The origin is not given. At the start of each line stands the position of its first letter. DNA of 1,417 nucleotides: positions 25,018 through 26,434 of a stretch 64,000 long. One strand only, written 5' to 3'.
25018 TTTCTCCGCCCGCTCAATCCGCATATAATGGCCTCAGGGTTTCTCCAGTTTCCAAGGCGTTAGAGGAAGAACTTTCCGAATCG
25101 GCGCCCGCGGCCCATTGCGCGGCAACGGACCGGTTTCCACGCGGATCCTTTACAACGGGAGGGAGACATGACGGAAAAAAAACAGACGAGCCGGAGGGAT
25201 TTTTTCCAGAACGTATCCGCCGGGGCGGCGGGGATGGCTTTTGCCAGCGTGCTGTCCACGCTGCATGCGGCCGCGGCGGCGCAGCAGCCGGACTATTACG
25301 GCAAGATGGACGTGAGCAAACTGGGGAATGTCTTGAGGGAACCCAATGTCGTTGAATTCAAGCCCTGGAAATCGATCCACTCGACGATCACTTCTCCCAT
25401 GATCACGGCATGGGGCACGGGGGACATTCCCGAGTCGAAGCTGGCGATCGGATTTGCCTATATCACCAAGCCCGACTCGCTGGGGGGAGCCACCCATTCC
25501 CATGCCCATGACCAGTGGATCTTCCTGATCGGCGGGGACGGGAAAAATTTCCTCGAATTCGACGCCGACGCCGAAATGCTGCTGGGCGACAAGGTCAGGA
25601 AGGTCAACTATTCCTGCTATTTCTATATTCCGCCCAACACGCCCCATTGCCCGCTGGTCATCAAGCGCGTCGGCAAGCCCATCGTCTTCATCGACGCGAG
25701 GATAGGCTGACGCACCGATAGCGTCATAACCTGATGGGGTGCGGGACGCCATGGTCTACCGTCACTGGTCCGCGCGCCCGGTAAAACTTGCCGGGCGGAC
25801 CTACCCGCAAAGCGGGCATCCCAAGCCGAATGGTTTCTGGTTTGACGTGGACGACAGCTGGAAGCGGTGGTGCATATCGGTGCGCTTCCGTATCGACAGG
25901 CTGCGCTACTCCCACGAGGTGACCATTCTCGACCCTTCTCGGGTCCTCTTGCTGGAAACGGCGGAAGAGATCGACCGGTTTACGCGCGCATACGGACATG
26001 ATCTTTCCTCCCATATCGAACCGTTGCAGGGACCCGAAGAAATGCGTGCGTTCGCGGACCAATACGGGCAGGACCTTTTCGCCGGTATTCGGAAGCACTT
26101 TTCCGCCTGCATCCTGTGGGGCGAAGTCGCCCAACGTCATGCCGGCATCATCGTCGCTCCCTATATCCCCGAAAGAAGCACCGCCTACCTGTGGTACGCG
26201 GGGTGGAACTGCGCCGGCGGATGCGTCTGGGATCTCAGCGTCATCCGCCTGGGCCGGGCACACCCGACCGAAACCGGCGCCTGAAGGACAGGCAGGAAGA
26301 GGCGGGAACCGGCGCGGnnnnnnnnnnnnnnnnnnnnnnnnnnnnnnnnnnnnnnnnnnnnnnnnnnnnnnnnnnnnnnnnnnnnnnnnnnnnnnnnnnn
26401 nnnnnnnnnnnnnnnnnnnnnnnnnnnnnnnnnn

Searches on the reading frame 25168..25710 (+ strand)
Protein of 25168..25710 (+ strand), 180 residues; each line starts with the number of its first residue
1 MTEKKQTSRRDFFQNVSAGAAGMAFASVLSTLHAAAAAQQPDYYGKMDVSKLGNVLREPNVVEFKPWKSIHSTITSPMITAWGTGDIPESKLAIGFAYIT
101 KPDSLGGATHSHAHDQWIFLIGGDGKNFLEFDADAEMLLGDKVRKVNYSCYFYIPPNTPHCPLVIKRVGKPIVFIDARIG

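Call 3: search_protein_families(library=pfam, proteins=[window:25168-25710:+], max_evalue=0.01)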
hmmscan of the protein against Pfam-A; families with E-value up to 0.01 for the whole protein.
window:25168-25710:+ (180 aa): 0 families

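Call 4: search_protein_families(library=ncbifam, proteins=[window:25168-25710:+], max_evalue=0.01)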
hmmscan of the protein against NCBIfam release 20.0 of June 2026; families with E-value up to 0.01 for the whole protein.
window:25168-25710:+ (180 aa): 2 families
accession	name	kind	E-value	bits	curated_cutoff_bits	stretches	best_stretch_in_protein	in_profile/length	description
TIGR02811.1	formate_TAT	hypoth_equivalog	0.00028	21.1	48.45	1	3-42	5-44/66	formate dehydrogenase region TAT target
TIGR01409.1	TAT_signal_seq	domain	0.0095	16.3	16.7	0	7-29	1-23/29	twin-arginine translocation signal domain-containing protein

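Call 34: search_protein_families(library=pfam, proteins=[window:25168-25710:+], max_evalue=10)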
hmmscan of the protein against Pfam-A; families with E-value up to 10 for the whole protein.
window:25168-25710:+ (180 aa): 1 family
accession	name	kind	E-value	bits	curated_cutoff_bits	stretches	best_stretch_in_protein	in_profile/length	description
PF07883.17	Cupin_2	-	0.012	15.7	27.2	1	102-162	7-56/70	Cupin domain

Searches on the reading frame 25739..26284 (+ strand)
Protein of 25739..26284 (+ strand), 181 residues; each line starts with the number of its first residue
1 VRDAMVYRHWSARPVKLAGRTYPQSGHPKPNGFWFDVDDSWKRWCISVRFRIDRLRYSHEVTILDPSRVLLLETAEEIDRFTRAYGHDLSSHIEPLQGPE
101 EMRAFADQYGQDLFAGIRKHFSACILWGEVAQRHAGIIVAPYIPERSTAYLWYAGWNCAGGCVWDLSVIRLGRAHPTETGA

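Call 3: search_protein_families(library=pfam, proteins=[window:25739-26284:+], max_evalue=0.01)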
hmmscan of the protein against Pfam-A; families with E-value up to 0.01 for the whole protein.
window:25739-26284:+ (181 aa): 0 families

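Call 4: search_protein_families(library=ncbifam, proteins=[window:25739-26284:+], max_evalue=0.01)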
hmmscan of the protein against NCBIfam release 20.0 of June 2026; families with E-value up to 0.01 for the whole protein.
window:25739-26284:+ (181 aa): 0 families

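Call 34: search_protein_families(library=pfam, proteins=[window:25739-26284:+], max_evalue=10)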
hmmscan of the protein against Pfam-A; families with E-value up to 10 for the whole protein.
window:25739-26284:+ (181 aa): 0 families

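Call 66: search_protein_families(library=ncbifam, proteins=[window:25739-26281:+], max_evalue=0.001)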
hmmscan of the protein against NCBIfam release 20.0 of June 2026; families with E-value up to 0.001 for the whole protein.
window:25739-26281:+ (181 aa): 0 families
